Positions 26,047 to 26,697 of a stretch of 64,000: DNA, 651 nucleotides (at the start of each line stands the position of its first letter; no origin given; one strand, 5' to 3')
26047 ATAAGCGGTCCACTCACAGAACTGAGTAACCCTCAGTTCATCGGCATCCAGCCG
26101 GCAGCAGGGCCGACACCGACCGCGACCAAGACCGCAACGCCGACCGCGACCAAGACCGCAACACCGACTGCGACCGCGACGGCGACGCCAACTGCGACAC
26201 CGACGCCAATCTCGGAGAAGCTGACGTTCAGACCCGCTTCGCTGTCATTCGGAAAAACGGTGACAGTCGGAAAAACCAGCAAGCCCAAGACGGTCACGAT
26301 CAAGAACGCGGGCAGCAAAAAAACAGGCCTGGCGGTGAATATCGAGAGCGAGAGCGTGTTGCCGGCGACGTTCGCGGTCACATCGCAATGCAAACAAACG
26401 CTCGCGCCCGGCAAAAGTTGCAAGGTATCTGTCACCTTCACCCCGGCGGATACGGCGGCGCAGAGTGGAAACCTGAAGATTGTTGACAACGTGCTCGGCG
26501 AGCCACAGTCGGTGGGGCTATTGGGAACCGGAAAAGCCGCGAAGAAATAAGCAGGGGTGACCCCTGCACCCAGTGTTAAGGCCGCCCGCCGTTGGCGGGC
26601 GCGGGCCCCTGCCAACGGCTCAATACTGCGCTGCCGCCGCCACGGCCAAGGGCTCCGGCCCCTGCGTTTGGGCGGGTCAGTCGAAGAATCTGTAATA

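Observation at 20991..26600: Divergent pair of about 870-aa secreted proteins with unrelated heads but the same linker and C-terminal module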

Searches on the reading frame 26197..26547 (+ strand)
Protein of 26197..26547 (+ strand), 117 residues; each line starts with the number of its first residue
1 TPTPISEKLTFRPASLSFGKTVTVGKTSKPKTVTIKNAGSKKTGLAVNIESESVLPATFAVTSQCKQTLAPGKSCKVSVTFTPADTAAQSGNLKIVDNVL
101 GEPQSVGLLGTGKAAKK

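Call 11: find_homologous_proteins(query=window:26197-26547:+, max_evalue=0.001)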
Query seq(117 aa) (117 aa): 35 proteins with E <= 0.001 among 49 candidates.
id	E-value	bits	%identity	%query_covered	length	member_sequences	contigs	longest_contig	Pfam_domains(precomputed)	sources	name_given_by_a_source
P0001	2.1e-44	168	75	97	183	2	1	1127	PF22073.3,PF15780.12,PF22067.3,PF22544.3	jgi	jgi:hypothetical protein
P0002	6.8e-40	154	69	97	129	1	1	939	PF22073.3,PF15780.12,PF22067.3,PF22544.3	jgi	-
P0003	5.7e-36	141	77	82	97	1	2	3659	PF22073.3,PF15780.12,PF07610.18,PF22067.3,PF22544.3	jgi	-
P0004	5.4e-35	138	76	82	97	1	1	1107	PF22073.3,PF15780.12,PF22544.3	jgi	jgi:hypothetical protein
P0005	1.8e-34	136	67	100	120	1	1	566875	PF22073.3,PF15780.12,PF22544.3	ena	-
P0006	2.2e-34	136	65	93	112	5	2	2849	PF22073.3,PF15780.12,PF22067.3,PF22544.3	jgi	jgi:hypothetical protein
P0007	3.8e-34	135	74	82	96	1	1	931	PF22073.3,PF15780.12,PF22544.3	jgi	jgi:hypothetical protein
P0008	6.3e-34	135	63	95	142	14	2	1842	PF22073.3,PF15780.12,PF22544.3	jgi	jgi:hypothetical protein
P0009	2.5e-33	133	67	87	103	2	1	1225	PF22073.3,PF15780.12,PF22544.3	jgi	jgi:hypothetical protein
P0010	1.3e-32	130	64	93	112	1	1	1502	PF22073.3,PF15780.12,PF22067.3,PF22544.3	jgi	jgi:hypothetical protein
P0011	3.9e-32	129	73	80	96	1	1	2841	PF22073.3,PF15780.12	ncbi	-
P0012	5.5e-32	128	66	90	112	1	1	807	PF22073.3,PF15780.12,PF22067.3,PF22544.3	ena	-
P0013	6.3e-32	128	71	82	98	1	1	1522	PF22073.3,PF15780.12,PF22544.3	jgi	jgi:hypothetical protein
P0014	2.5e-31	126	67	89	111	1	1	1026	PF22073.3,PF15780.12,PF22067.3,PF22544.3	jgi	jgi:hypothetical protein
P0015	5.7e-31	125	61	93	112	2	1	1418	PF22073.3,PF15780.12,PF07610.18,PF22067.3,PF22544.3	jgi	jgi:hypothetical protein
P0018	2.8e-29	120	68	87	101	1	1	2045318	PF22073.3,PF15780.12,PF22544.3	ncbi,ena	-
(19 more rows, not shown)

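Call 12: find_encoding_contigs(protein=P0005, flank=8000, max_places=3)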
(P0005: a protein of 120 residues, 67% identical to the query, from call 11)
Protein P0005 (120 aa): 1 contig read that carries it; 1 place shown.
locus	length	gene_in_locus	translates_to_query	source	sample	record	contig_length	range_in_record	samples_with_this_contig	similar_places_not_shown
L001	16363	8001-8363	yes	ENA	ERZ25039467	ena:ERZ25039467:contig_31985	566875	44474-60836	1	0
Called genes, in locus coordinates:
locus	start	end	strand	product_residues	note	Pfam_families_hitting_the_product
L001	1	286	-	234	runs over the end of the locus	PF02951:GSH-S_N, PF02955:GSH-S_ATP, PF08443:RimK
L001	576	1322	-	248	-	PF20260:PUA_4 (weak), PF04452:Methyltrans_RNA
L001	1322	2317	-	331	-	PF06325:PrmA, PF05175:MTS (weak), PF13489:Methyltransf_23 (weak), PF01170:UPF0020 (faint), PF08241:Methyltransf_11 (weak), PF13649:Methyltransf_25, PF13847:Methyltransf_31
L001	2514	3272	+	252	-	PF03160:Calx-beta, PF16743:PliI (faint), PF13517:FG-GAP_3 (weak), PF01839:FG-GAP, PF13517:FG-GAP_3, PF01839:FG-GAP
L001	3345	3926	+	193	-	PF12256:TcdB_toxin_midN (faint), PF13517:FG-GAP_3 (weak), PF16743:PliI (faint), PF01839:FG-GAP, PF13517:FG-GAP_3, PF01839:FG-GAP, PF13517:FG-GAP_3, PF01839:FG-GAP (weak), +3 more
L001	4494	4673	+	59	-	PF13517:FG-GAP_3, PF01839:FG-GAP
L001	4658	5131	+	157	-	PF13517:FG-GAP_3 (weak), PF16743:PliI (faint), PF00404:Dockerin_1 (faint), PF01839:FG-GAP, PF13517:FG-GAP_3, PF01839:FG-GAP, PF13517:FG-GAP_3 (weak)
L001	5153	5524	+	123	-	-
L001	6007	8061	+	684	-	PF10282:Lactonase (faint), PF25021:TEN_NHL (faint), PF01731:Arylesterase (faint), PF06739:SBBP (faint), PF20067:SSL_N (faint), PF22807:TrAA12 (faint), PF01436:NHL, PF01436:NHL (weak), +4 more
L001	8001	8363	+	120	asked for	PF15780:ASH, PF22073:Cep192_D4, PF22544:HYDIN_VesB_CFA65-like_Ig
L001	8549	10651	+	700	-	PF00884:Sulfatase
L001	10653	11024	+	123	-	-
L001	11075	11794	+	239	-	PF03009:GDPD, PF13653:GDPD_2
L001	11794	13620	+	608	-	PF01807:Zn_ribbon_DnaG, PF08275:DNAG_N, PF01751:Toprim, PF13155:Toprim_2, PF13362:Toprim_3 (weak), PF13662:Toprim_4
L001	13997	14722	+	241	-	PF24481:CT398_CC, PF02591:Zn_ribbon_9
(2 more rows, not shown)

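Call 13: find_encoding_contigs(protein=P0018, flank=8000, max_places=3)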
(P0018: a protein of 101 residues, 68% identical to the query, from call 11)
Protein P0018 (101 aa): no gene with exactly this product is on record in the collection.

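Call 19: find_related_loci(query=A2, collection=genome_contigs, flank=10000)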
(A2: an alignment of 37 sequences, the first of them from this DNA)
Query A2 (111 aa) in genome_contigs; peptide patterns used: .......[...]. (x = any residue, [..] = any of these).
101 stretches matched a pattern; 88 encode a relative of the query (tblastn E <= 1e-3); the best 80 are kept; 80 distinct loci.
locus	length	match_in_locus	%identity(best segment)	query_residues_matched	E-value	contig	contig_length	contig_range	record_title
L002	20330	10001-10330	76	1-111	2e-48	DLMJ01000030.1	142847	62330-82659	MAG TPA_asm: Candidatus Binatus soli isolate UBA7539 UBA7539_contig_58, whole genome shotgun sequence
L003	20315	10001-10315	74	1-105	1e-45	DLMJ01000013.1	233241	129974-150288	MAG TPA_asm: Candidatus Binatus soli isolate UBA7539 UBA7539_contig_494, whole genome shotgun sequence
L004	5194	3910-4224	76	1-105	1e-45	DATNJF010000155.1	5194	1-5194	MAG TPA_asm: Stellaceae bacterium isolate SMAG_U11392 k141_7549, whole genome shotgun sequence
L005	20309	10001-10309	75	4-106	1e-44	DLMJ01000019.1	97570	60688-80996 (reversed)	MAG TPA_asm: Candidatus Binatus soli isolate UBA7539 UBA7539_contig_373, whole genome shotgun sequence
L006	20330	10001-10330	69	1-110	1e-44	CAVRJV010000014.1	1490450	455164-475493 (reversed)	MAG: uncultured delta proteobacterium isolate MFD05580.bin.2.15 genome assembly, contig: contig_6454, whole genome shotg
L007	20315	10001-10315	73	2-106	1e-43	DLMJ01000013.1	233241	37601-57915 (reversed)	MAG TPA_asm: Candidatus Binatus soli isolate UBA7539 UBA7539_contig_494, whole genome shotgun sequence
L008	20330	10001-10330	69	1-110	6e-44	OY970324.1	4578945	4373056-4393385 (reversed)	MAG: uncultured delta proteobacterium isolate MFD05502.bin.1.132 genome assembly, chromosome: 1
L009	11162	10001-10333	73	1-111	2e-43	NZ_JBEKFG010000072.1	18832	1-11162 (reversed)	MAG: Candidatus Binatus sp. isolate SPRUCE 224 SPRUCE_224_72, whole genome shotgun sequence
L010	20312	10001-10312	71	1-105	3e-41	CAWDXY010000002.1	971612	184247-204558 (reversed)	MAG: uncultured delta proteobacterium isolate MFD01248.bin.1.21 genome assembly, contig: contig_17444, whole genome shot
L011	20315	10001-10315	68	2-106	5e-41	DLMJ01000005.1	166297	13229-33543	MAG TPA_asm: Candidatus Binatus soli isolate UBA7539 UBA7539_contig_1126, whole genome shotgun sequence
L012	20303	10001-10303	73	1-102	6e-41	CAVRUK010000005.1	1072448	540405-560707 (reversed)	MAG: uncultured delta proteobacterium isolate MFD02248.bin.1.51 genome assembly, contig: contig_7132, whole genome shotg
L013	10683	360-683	62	1-108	5e-40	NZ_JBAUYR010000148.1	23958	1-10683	MAG: Candidatus Binatus sp. isolate MFD06940_ilm_asm_bin44 k127_305273, whole genome shotgun sequence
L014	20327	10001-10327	65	3-110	2e-39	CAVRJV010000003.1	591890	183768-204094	MAG: uncultured delta proteobacterium isolate MFD05580.bin.2.15 genome assembly, contig: contig_27222, whole genome shot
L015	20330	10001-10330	66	3-111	8e-40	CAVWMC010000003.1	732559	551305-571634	MAG: uncultured delta proteobacterium isolate MFD04463.bin.1.288 genome assembly, contig: contig_16967, whole genome sho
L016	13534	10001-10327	65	3-110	7e-39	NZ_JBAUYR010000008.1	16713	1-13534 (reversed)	MAG: Candidatus Binatus sp. isolate MFD06940_ilm_asm_bin44 k127_468338, whole genome shotgun sequence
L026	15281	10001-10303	61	3-102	2e-34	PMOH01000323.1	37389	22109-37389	MAG: Deltaproteobacteria bacterium isolate palsa_1089 73.20110600_P1M.15_contig_14781, whole genome shotgun sequence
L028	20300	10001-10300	59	7-107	9e-32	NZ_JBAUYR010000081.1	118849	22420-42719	MAG: Candidatus Binatus sp. isolate MFD06940_ilm_asm_bin44 k127_178389, whole genome shotgun sequence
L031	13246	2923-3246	55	2-110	9e-28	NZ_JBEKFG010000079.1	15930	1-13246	MAG: Candidatus Binatus sp. isolate SPRUCE 224 SPRUCE_224_79, whole genome shotgun sequence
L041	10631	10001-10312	65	2-106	4e-36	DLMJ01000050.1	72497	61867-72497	MAG TPA_asm: Candidatus Binatus soli isolate UBA7539 UBA7539_contig_615, whole genome shotgun sequence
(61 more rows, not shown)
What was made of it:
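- K-tail genes are scattered, with at least 7 loci in one genome (call 19).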

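Call 22: search_protein_representatives(alignment_id=A2)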
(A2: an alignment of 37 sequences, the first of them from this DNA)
Query: 37 sequences, 106 profile positions. Proteins with E-value up to 0.001 (for the whole library): 41866; up to 1e-10: 19777; up to 1e-30: 5038. The best 150 are listed.
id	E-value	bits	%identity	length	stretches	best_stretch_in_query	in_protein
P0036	0.0e+00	1371.5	-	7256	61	3-100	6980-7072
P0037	0.0e+00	1185.3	-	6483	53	10-101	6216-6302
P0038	5.5e-281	926.8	-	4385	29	2-103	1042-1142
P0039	7.9e-266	878.1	-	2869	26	12-102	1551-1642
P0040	6.3e-264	872.0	-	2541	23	1-102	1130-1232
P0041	1.6e-262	867.4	-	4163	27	2-102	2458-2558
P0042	2.0e-258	854.2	-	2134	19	3-103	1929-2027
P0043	1.5e-251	832.1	-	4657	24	9-101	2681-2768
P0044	1.8e-247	819.0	-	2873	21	1-103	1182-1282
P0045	4.2e-247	817.9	-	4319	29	3-102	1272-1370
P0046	5.4e-247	817.5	-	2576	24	4-102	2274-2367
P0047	3.0e-245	811.9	-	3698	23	2-103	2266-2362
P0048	1.0e-242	803.8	-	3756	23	1-101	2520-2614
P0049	5.3e-241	798.3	-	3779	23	2-104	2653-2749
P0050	2.7e-239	792.8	-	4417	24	3-103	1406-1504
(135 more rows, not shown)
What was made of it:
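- Closest known: Choice-of-anchor D domain. Different: Most superfamily members are tandem arrays (call 22).
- In the wider superfamily the domain is mostly a tandem stalk repeat in giant proteins (call 22), so a purely structural role cannot be excluded. The superfamily is enormous, and its top members are giant proteins with 10-60 tandem copies (call 22).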

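Call 28: search_protein_families(library=pfam, proteins=[L004:1030-4248:+, L005:7790-10327:+, L009:8309-10333:+, L011:7073-10348:+, L015:8468-10333:+, L016:8360-10333:+, L026:5651-7147:+, L028:15531-17513:+, L031:481-3246:+, L041:8783-10330:+], max_evalue=0.001)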
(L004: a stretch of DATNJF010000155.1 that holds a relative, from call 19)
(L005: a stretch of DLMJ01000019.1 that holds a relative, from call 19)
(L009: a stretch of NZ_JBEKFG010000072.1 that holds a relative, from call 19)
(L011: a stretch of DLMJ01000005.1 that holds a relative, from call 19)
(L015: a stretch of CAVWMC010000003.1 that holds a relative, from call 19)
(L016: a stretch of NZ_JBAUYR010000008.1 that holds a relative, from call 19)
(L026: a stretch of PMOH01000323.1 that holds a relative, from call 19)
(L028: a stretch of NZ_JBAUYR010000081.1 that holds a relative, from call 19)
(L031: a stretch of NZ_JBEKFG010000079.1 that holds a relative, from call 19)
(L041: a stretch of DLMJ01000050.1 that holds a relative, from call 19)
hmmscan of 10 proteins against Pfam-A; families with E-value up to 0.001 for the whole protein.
L004:1030-4248:+ (1073 aa): 5 families
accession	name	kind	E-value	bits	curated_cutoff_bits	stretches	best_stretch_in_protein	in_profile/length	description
PF15902.12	Sortilin-Vps10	-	6.1e-12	45.5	33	0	141-234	24-114/446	Sortilin, neurotensin receptor 3,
PF22073.2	Cep192_D4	-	2.8e-11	44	35.5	1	963-1066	4-111/112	Cep192 domain 4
PF15780.11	ASH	-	6.5e-08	33.1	27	1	965-1058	5-97/98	Abnormal spindle-like microcephaly-assoc'd, ASPM-SPD-2-Hydin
PF22544.2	HYDIN_VesB_CFA65-like_Ig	-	1.6e-07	31.9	25.5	1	963-1064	3-99/100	HYDIN/CFA65/VesB-like, Ig-like domain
PF22067.2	Cep192_D3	-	0.00046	20.7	27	0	982-1049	18-82/99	Cep192 domain 3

L005:7790-10327:+ (846 aa): 7 families
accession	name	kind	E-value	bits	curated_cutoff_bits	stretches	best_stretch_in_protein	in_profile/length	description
PF09286.16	Pro-kuma_activ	-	1.4e-24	87.4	23.5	1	95-216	19-143/143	Pro-kumamolisin, activation domain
PF22073.2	Cep192_D4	-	4.8e-11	43.3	35.5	1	742-840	9-111/112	Cep192 domain 4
PF15780.11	ASH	-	3.1e-10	40.5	27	1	740-832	10-97/98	Abnormal spindle-like microcephaly-assoc'd, ASPM-SPD-2-Hydin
PF22544.2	HYDIN_VesB_CFA65-like_Ig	-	2.2e-07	31.5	25.5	1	751-838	16-99/100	HYDIN/CFA65/VesB-like, Ig-like domain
PF22067.2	Cep192_D3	-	0.00016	22.2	27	1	755-838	17-97/99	Cep192 domain 3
PF24507.1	Ig_CFAP65_4th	-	0.00036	21.3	27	1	760-840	1-76/76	CFAP65, fourth Ig-like domain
PF07610.17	DUF1573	-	0.00069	20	26.1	0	759-839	21-97/98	Protein of unknown function (DUF1573)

L009:8309-10333:+ (675 aa): 4 families
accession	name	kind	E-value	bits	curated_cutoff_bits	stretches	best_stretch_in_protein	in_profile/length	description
PF09286.16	Pro-kuma_activ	-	1.1e-24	87.8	23.5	1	50-165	6-121/143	Pro-kumamolisin, activation domain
PF22073.2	Cep192_D4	-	3.8e-12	46.8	35.5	1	567-670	4-111/112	Cep192 domain 4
PF15780.11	ASH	-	2.8e-07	31.1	27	1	567-662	3-97/98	Abnormal spindle-like microcephaly-assoc'd, ASPM-SPD-2-Hydin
PF22544.2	HYDIN_VesB_CFA65-like_Ig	-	1.4e-05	25.6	25.5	1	570-668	6-99/100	HYDIN/CFA65/VesB-like, Ig-like domain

L011:7073-10348:+ (1092 aa): 3 families
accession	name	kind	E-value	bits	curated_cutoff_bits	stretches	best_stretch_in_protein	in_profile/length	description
PF09286.16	Pro-kuma_activ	-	1.3e-25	90.7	23.5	1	114-237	17-143/143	Pro-kumamolisin, activation domain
PF22073.2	Cep192_D4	-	1.7e-10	41.5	35.5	1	977-1081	3-111/112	Cep192 domain 4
PF22544.2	HYDIN_VesB_CFA65-like_Ig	-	4.9e-07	30.3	25.5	1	977-1079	2-99/100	HYDIN/CFA65/VesB-like, Ig-like domain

L015:8468-10333:+ (622 aa): 7 families
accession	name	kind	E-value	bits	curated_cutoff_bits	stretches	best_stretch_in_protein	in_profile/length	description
PF13229.12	Beta_helix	-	6.4e-10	39.3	25.9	1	150-323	2-141/158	Right handed beta helix region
PF22073.2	Cep192_D4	-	8.9e-09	36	35.5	1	517-616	9-111/112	Cep192 domain 4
PF15780.11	ASH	-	8.7e-08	32.7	27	1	517-608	12-97/98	Abnormal spindle-like microcephaly-assoc'd, ASPM-SPD-2-Hydin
PF22842.2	Pel9A-like_beta_helix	-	1.4e-07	31.3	25.2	1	62-113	8-62/370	Pel9A-like, right handed beta helix region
PF22544.2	HYDIN_VesB_CFA65-like_Ig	-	5e-07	30.3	25.5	1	513-614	4-99/100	HYDIN/CFA65/VesB-like, Ig-like domain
PF07602.17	DUF1565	-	1.9e-06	27.8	20.3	1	70-367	2-247/257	Protein of unknown function (DUF1565)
PF22067.2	Cep192_D3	-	5e-06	27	27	1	524-613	12-96/99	Cep192 domain 3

L016:8360-10333:+ (658 aa): 5 families
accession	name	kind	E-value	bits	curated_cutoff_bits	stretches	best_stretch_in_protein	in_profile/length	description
PF22073.2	Cep192_D4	-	5.8e-08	33.3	35.5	1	548-652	4-111/112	Cep192 domain 4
PF15780.11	ASH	-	7.1e-07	29.8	27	1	553-644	12-97/98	Abnormal spindle-like microcephaly-assoc'd, ASPM-SPD-2-Hydin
PF22544.2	HYDIN_VesB_CFA65-like_Ig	-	7.5e-07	29.7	25.5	1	549-650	4-99/100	HYDIN/CFA65/VesB-like, Ig-like domain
PF14587.12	Glyco_hydr_30_2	-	6.3e-05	22.9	27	0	169-283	121-238/364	O-Glycosyl hydrolase family 30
PF22067.2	Cep192_D3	-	0.00018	22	27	1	561-642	13-89/99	Cep192 domain 3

L026:5651-7147:+ (499 aa): 2 families
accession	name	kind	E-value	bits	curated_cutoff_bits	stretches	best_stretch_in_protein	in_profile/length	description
PF15780.11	ASH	-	5.5e-09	36.5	27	1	398-487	12-94/98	Abnormal spindle-like microcephaly-assoc'd, ASPM-SPD-2-Hydin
PF22073.2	Cep192_D4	-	1.3e-06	29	35.5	1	393-498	4-111/112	Cep192 domain 4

L028:15531-17513:+ (661 aa): 4 families
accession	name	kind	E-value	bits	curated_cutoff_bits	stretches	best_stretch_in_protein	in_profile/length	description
PF22073.2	Cep192_D4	-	1.1e-10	42.2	35.5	1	557-657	7-111/112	Cep192 domain 4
PF22544.2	HYDIN_VesB_CFA65-like_Ig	-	2e-07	31.6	25.5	1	554-655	3-99/100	HYDIN/CFA65/VesB-like, Ig-like domain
PF15780.11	ASH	-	1.4e-06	28.8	27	1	559-649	12-97/98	Abnormal spindle-like microcephaly-assoc'd, ASPM-SPD-2-Hydin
PF07610.17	DUF1573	-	0.00019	21.8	26.1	1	575-655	20-96/98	Protein of unknown function (DUF1573)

L031:481-3246:+ (922 aa): 5 families
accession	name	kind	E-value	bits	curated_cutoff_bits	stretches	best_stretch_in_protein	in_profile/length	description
PF09286.16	Pro-kuma_activ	-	4.2e-29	102.1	23.5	1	76-212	7-143/143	Pro-kumamolisin, activation domain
PF22073.2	Cep192_D4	-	4.4e-12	46.6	35.5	1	815-918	3-111/112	Cep192 domain 4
PF15780.11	ASH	-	1.6e-08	35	27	1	821-910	12-97/98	Abnormal spindle-like microcephaly-assoc'd, ASPM-SPD-2-Hydin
PF22544.2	HYDIN_VesB_CFA65-like_Ig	-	1.2e-05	25.8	25.5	1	814-916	1-99/100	HYDIN/CFA65/VesB-like, Ig-like domain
PF12371.14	TMEM131_like_N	-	4.2e-05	24.1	28.8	1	816-900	1-81/84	Transmembrane protein 131-like N-terminal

L041:8783-10330:+ (516 aa): 7 families
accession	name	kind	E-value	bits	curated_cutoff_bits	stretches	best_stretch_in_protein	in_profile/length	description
PF22073.2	Cep192_D4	-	7.2e-14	52.4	35.5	1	407-510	3-111/112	Cep192 domain 4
PF15780.11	ASH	-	2.1e-09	37.9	27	1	412-502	11-97/98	Abnormal spindle-like microcephaly-assoc'd, ASPM-SPD-2-Hydin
PF22544.2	HYDIN_VesB_CFA65-like_Ig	-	6.2e-07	30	25.5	1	408-508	3-99/100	HYDIN/CFA65/VesB-like, Ig-like domain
PF07610.17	DUF1573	-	0.00027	21.3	26.1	0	442-508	29-96/98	Protein of unknown function (DUF1573)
PF24507.1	Ig_CFAP65_4th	-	0.00029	21.6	27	1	431-510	1-76/76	CFAP65, fourth Ig-like domain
PF12371.14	TMEM131_like_N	-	0.00044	20.8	28.8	1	408-493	1-82/84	Transmembrane protein 131-like N-terminal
PF24771.2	Ig_CFAP74_1st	-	0.00073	20.3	29.2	0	413-492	6-83/97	CFAP74 first Ig-like domain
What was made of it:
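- Several heads are hydrolase-like: sedolisin pro-domain, beta-helix or pectate-lyase-like, and a weak GH30 match (call 28).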

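Call 33: predict_structure(alignment_id=A2)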
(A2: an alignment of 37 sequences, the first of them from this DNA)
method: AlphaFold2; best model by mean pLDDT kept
length: 111 residues; sequences in the alignment: 37
mean_pLDDT: 92.9   pTM: 0.82
mean pLDDT of the five models: 92.9, 92.6, 92.1, 91.0, 89.0
residues with pLDDT >= 90: 90; 70-90: 19; 50-70: 2; < 50: 0
segments of 3 or more residues with pLDDT < 50: none
pLDDT, mean of each block of 10 residues (from residue 1): 90 94 97 88 95 95 95 97 96 86 93 66
secondary structure, 60 per line:
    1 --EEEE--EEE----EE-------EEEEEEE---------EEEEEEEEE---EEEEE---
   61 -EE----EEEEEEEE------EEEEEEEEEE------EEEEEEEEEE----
elements in order: E3-6 E9-11 E25-31 E41-49 E53-57 E68-75 E82-91 E98-107
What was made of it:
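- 26209..26547 (+): C-terminal module of B: choice-of-anchor D / ASH Ig-like beta-sandwich, net charge +10, pI 10.0, 15 Lys. It ends in ............. The AF2 model has pLDDT 92.9 and eight strands (call 33).
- The tail model has pLDDT 92.9 and is an eight-strand sandwich (call 33).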
